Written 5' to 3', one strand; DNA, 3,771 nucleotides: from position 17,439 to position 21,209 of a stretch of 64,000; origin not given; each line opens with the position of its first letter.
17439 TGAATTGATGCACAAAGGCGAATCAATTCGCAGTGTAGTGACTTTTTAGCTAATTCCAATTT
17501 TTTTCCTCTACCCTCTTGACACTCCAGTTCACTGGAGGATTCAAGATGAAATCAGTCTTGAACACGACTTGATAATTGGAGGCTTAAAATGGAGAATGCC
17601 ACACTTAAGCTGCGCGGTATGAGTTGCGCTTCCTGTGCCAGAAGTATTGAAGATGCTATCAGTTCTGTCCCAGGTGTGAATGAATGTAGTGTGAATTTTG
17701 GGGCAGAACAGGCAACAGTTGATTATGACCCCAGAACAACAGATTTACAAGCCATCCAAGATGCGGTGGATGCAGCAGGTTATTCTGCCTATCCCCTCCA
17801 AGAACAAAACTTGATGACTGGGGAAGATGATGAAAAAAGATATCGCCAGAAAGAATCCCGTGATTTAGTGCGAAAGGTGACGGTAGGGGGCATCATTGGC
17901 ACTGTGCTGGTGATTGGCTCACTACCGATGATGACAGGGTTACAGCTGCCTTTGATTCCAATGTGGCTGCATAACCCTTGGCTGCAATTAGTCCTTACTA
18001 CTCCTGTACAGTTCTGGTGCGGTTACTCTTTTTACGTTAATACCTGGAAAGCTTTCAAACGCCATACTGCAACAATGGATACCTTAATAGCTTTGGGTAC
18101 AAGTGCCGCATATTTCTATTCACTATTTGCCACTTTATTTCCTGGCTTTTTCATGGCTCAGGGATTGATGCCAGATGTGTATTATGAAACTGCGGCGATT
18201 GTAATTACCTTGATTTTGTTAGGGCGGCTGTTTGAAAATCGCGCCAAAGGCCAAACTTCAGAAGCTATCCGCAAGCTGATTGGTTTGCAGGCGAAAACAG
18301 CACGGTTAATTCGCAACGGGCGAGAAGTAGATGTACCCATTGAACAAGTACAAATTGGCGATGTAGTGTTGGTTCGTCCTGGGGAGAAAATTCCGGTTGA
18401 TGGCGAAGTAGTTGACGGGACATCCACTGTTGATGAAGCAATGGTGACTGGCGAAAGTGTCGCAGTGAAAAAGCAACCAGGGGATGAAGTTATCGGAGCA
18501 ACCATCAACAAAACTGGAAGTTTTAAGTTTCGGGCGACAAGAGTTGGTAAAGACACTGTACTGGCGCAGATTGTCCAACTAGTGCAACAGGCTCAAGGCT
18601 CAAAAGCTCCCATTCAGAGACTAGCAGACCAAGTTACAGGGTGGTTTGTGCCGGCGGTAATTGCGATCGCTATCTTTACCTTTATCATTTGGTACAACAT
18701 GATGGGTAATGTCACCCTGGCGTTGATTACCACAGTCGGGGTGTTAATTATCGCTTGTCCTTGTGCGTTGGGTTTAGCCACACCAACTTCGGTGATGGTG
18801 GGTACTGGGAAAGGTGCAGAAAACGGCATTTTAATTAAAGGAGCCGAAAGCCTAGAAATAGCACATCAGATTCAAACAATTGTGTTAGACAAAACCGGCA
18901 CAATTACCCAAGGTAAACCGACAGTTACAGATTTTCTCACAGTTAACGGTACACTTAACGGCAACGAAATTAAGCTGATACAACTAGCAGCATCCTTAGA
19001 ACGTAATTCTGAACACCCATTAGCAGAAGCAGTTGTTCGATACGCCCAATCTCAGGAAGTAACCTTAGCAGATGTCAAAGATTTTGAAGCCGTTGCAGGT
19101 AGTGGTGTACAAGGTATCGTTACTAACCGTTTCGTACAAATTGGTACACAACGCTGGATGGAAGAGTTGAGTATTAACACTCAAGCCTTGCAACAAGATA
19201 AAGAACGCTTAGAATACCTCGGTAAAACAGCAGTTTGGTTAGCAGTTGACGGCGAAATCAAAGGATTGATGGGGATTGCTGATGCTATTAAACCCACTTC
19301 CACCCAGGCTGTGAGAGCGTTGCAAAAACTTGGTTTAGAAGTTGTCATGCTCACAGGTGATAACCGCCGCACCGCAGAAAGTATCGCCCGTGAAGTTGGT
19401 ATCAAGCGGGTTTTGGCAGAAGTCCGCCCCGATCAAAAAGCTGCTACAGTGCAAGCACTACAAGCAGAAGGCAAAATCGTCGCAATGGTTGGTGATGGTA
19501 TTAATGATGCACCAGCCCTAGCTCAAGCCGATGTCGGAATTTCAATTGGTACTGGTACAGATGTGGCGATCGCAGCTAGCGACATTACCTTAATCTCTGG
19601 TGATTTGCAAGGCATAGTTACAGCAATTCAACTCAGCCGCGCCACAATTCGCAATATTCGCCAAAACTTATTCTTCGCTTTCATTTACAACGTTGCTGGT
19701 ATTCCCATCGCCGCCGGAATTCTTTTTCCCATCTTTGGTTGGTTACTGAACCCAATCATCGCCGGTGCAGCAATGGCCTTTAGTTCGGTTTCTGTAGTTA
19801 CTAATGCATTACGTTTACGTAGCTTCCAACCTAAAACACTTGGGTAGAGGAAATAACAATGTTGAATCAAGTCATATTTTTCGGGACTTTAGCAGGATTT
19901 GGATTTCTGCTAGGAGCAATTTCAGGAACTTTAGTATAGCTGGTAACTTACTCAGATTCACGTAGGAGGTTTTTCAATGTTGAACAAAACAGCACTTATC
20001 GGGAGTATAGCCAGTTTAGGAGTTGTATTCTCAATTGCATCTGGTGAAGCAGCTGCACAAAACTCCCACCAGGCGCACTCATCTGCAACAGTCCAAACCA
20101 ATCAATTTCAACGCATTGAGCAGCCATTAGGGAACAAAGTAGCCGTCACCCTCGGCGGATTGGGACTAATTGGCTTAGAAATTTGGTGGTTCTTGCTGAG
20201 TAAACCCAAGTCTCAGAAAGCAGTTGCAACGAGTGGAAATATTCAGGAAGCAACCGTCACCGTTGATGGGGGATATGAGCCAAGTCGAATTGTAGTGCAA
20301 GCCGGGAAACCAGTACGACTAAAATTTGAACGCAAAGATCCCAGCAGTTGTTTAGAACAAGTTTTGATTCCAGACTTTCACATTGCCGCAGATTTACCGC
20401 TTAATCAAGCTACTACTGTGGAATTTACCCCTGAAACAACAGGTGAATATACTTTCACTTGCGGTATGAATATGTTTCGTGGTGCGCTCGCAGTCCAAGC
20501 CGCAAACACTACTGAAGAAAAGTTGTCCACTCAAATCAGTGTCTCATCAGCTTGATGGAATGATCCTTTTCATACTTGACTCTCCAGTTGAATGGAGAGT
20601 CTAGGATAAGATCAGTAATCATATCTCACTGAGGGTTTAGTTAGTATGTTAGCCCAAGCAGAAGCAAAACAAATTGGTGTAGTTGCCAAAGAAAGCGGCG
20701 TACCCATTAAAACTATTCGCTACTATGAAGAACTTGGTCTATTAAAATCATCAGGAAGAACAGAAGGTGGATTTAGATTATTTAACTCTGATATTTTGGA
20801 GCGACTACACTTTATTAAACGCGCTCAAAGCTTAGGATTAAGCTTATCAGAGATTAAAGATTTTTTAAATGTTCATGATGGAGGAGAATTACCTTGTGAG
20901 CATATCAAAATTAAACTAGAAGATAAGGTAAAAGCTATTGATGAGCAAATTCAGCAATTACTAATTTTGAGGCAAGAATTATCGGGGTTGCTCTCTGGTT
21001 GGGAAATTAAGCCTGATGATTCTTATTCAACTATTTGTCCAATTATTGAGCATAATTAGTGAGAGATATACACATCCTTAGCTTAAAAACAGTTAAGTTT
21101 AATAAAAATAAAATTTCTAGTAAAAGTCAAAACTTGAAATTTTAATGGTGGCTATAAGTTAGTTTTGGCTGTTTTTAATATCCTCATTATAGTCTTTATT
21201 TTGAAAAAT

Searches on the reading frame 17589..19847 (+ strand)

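Call 38: search_protein_families(library=pfam, proteins=[window:17589-19847:+], max_evalue=0.0001)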
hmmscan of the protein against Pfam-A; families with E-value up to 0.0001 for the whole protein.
window:17589-19847:+ (752 aa): 4 families
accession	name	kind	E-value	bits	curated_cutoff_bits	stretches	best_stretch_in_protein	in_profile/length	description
PF00122.25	E1-E2_ATPase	-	4.3e-60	202.8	28.1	1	233-411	2-180/181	E1-E2 ATPase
PF00702.32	Hydrolase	-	1.7e-40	139.9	26.4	1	428-648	1-191/191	haloacid dehalogenase-like hydrolase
PF00403.32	HMA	-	2.2e-17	63.7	24.8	1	5-65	1-61/62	Heavy-metal-associated domain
PF08282.18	Hydrolase_3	-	1.4e-05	25.4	20.9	0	622-680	197-255/255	haloacid dehalogenase-like hydrolase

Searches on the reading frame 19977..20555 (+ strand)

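Call 38: search_protein_families(library=pfam, proteins=[window:19977-20555:+], max_evalue=0.0001)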
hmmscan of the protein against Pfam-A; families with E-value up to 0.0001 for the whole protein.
window:19977-20555:+ (192 aa): 1 family
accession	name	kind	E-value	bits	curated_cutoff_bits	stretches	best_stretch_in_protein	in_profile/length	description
PF13473.12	Cupredoxin_1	-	3.8e-24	85.1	27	1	68-173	5-104/104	Cupredoxin-like domain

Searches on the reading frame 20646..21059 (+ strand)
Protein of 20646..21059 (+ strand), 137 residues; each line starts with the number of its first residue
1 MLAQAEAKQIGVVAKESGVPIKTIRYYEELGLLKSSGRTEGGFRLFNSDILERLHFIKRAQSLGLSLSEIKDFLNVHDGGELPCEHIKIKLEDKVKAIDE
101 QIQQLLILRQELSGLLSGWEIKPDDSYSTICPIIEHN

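Call 38: search_protein_families(library=pfam, proteins=[window:20646-21059:+], max_evalue=0.0001)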
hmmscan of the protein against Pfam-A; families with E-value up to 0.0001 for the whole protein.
window:20646-21059:+ (137 aa): 3 families
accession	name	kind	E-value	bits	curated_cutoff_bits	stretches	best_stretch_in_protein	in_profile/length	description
PF09278.17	MerR-DNA-bind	-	1.8e-19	70.5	25.4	1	51-115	1-65/65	MerR, DNA binding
PF13411.12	MerR_1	-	2e-15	57.1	21.6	1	10-74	3-66/69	MerR HTH family regulatory protein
PF00376.29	MerR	-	9.4e-15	54.6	28.2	1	10-46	2-38/38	MerR family regulatory protein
